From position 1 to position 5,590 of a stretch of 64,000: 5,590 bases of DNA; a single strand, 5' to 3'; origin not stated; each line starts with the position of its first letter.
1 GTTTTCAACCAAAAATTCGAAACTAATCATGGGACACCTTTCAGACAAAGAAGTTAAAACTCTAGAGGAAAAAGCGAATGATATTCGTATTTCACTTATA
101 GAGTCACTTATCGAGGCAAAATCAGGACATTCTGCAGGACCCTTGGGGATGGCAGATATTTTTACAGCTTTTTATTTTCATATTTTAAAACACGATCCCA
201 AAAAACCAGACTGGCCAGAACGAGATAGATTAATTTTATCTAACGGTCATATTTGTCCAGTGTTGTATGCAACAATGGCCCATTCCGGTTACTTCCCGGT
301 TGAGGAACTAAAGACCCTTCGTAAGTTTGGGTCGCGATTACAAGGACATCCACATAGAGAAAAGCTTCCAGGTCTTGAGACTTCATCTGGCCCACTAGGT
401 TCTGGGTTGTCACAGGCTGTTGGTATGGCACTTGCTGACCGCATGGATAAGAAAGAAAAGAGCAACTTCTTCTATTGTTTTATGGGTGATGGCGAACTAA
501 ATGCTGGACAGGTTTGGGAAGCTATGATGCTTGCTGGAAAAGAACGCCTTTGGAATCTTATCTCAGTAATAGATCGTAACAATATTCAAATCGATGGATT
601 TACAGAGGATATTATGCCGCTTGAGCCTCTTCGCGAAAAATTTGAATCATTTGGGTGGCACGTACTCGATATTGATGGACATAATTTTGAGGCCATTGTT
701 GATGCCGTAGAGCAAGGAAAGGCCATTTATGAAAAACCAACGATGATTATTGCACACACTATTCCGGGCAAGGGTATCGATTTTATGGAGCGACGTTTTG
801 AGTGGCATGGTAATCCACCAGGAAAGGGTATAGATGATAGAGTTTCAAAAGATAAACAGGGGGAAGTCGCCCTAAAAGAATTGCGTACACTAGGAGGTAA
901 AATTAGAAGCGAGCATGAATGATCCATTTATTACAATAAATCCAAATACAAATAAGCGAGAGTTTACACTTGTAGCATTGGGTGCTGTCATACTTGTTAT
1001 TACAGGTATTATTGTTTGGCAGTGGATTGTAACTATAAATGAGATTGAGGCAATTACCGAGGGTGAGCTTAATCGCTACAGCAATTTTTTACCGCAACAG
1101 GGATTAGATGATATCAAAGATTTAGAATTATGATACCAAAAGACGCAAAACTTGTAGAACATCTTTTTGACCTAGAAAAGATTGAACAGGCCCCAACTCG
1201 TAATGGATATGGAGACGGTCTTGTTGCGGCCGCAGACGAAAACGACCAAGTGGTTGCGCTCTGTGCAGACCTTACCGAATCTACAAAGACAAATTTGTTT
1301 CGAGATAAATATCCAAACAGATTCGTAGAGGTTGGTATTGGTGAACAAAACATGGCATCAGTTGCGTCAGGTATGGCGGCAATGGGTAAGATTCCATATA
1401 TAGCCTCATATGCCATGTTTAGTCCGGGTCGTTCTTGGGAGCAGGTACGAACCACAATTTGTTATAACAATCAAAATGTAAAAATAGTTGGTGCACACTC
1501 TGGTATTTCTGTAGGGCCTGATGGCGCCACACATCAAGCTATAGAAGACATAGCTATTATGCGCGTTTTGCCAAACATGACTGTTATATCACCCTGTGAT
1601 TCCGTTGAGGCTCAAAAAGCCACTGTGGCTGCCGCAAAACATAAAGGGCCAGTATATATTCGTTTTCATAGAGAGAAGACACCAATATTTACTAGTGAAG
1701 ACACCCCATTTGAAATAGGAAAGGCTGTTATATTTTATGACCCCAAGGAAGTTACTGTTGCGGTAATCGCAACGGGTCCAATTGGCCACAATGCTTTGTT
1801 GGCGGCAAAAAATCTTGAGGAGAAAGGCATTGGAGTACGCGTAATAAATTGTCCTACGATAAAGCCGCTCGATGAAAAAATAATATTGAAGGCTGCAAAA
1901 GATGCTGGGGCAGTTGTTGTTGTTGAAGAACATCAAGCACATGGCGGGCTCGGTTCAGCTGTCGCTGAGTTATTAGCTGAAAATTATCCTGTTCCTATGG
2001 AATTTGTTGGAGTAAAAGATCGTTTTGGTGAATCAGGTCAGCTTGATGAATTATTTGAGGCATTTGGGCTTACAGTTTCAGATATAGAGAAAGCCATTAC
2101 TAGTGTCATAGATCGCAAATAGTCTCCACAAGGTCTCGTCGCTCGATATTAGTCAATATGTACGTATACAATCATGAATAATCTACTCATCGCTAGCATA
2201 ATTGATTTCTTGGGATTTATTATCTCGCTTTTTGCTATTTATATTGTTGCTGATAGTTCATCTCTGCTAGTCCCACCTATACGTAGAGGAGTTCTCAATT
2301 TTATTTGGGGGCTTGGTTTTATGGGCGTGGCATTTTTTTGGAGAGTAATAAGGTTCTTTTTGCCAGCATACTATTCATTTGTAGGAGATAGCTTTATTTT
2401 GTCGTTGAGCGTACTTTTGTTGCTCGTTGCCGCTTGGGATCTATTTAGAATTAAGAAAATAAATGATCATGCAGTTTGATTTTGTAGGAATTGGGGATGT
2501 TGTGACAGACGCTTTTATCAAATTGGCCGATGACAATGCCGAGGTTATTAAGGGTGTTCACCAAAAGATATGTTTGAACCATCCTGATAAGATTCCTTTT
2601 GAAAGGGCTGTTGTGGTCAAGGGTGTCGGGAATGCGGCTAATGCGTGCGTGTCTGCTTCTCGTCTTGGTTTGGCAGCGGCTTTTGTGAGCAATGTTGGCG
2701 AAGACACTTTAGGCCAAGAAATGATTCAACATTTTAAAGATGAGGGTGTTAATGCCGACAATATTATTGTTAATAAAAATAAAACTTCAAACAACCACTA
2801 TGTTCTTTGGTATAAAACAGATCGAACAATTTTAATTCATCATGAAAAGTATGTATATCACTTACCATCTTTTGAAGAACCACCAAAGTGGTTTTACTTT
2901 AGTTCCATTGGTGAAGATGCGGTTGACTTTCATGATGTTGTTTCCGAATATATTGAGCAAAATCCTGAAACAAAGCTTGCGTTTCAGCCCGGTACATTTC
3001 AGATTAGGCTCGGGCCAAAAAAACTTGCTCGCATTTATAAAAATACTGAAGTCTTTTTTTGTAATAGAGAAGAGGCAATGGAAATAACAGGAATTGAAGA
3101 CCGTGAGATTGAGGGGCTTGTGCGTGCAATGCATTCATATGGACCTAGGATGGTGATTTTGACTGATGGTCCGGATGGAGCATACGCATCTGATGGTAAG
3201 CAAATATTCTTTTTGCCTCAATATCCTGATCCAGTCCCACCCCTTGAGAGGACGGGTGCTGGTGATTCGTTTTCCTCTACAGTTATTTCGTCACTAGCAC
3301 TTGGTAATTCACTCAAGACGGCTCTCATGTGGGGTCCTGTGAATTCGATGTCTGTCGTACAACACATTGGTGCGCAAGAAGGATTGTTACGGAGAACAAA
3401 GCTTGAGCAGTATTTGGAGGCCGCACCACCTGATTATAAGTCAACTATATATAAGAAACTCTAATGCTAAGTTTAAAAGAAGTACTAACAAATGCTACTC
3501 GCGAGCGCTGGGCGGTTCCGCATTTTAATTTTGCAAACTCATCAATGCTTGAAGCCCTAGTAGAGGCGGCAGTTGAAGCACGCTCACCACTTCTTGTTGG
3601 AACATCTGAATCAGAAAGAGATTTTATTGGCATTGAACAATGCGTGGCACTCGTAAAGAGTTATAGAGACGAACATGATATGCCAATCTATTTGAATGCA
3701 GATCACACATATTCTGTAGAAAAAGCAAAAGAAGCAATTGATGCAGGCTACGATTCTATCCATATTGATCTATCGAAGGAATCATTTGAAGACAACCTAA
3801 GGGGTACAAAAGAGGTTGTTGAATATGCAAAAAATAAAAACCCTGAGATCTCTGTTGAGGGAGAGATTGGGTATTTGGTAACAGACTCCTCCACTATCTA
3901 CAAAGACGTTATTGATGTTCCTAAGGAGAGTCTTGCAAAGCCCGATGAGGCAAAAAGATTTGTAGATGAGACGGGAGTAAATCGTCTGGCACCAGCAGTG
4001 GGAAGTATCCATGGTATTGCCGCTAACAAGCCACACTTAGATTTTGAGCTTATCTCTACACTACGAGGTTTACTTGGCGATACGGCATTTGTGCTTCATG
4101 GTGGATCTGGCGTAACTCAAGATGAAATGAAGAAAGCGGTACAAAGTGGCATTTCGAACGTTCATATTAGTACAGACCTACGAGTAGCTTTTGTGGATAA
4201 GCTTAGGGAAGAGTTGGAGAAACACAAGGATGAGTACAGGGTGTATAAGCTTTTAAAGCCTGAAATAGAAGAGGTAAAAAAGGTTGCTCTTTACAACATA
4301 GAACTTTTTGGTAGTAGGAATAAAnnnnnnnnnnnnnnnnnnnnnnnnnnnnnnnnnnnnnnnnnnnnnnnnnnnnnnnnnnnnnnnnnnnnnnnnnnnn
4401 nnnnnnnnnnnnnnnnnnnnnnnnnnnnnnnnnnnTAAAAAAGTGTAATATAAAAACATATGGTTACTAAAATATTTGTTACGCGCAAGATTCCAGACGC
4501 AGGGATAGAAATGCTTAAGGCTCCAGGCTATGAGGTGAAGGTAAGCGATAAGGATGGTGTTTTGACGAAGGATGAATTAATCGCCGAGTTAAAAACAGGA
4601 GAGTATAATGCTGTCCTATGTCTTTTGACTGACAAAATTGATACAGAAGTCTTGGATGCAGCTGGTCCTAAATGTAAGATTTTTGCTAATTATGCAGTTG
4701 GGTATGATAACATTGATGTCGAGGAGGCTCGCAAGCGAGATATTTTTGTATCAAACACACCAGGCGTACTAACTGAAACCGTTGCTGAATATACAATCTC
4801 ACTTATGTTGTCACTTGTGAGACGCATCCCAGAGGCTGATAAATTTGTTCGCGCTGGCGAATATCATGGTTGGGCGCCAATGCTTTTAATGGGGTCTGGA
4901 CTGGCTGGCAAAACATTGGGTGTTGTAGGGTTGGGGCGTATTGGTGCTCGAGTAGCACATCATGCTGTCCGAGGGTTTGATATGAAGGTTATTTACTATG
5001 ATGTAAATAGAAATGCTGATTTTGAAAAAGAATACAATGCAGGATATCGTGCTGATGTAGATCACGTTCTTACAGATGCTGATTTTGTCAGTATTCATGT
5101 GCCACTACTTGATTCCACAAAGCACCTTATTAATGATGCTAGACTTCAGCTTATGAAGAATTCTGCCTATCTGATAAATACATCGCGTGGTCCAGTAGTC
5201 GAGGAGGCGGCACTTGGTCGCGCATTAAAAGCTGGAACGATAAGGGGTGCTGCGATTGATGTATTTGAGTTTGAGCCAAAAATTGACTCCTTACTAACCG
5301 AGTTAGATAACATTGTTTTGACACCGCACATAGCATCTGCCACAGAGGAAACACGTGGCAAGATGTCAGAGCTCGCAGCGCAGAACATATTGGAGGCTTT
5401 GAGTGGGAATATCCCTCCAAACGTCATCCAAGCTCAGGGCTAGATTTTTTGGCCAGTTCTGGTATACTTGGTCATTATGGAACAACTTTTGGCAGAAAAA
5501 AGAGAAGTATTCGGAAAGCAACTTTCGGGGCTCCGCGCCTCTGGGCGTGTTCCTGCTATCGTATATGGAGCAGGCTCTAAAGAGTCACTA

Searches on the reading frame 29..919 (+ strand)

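Call 81: search_protein_families(library=pfam, proteins=[window:29-919:+], max_evalue=0.00001)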
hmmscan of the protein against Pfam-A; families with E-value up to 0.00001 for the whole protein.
window:29-919:+ (297 aa): 3 families
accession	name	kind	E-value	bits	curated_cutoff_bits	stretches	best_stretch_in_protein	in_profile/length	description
PF00456.26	Transketolase_N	-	9.9e-65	219.1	22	1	14-265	4-264/334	Transketolase, thiamine diphosphate binding domain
PF13292.11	DXP_synthase_N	-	7.3e-14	52.1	21.2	1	8-188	14-175/274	1-deoxy-D-xylulose-5-phosphate synthase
PF00676.26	E1_dh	-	1.1e-07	31.6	22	1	101-229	82-206/300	Dehydrogenase E1 component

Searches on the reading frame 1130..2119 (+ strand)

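Call 81: search_protein_families(library=pfam, proteins=[window:1130-2119:+], max_evalue=0.00001)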
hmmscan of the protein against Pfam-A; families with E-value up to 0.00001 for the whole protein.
window:1130-2119:+ (330 aa): 3 families
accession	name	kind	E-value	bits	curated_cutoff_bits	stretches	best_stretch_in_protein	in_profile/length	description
PF02779.29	Transket_pyr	-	2.5e-41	141.7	27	1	21-184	3-172/174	Transketolase, pyrimidine binding domain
PF02780.25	Transketolase_C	-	1.7e-29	102.6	25.9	1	208-319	10-124/124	Transketolase, C-terminal domain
PF22613.1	Transketolase_C_1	-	4.7e-08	33.7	27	1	206-315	10-113/113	Transketolase-like TK C-terminal domain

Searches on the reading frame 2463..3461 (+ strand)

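Call 81: search_protein_families(library=pfam, proteins=[window:2463-3461:+], max_evalue=0.00001)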
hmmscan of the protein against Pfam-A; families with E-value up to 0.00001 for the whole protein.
window:2463-3461:+ (333 aa): 1 family
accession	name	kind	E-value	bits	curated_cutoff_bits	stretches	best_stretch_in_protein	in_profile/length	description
PF00294.29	PfkB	-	1.1e-35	123.9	25.8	1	55-307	36-298/302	pfkB family carbohydrate kinase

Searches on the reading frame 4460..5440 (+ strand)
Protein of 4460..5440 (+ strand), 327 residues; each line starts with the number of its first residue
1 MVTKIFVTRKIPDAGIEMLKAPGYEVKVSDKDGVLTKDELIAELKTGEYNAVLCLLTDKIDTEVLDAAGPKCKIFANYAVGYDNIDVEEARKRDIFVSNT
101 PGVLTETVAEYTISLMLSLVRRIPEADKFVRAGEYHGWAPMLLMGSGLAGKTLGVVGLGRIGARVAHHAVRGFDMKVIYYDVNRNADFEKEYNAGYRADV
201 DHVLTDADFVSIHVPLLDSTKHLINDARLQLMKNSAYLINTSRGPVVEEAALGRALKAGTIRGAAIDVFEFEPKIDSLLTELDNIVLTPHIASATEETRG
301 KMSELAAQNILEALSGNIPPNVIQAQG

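Call 81: search_protein_families(library=pfam, proteins=[window:4460-5440:+], max_evalue=0.00001)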
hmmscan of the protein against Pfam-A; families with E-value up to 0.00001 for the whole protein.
window:4460-5440:+ (327 aa): 2 families
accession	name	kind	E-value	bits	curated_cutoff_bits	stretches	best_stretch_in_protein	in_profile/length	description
PF02826.25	2-Hacid_dh_C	-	4.4e-59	199.3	25.1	1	113-292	1-178/178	D-isomer specific 2-hydroxyacid dehydrogenase, NAD binding domain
PF00389.36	2-Hacid_dh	-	1.8e-32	112.3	24.6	1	5-323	1-133/134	D-isomer specific 2-hydroxyacid dehydrogenase, catalytic domain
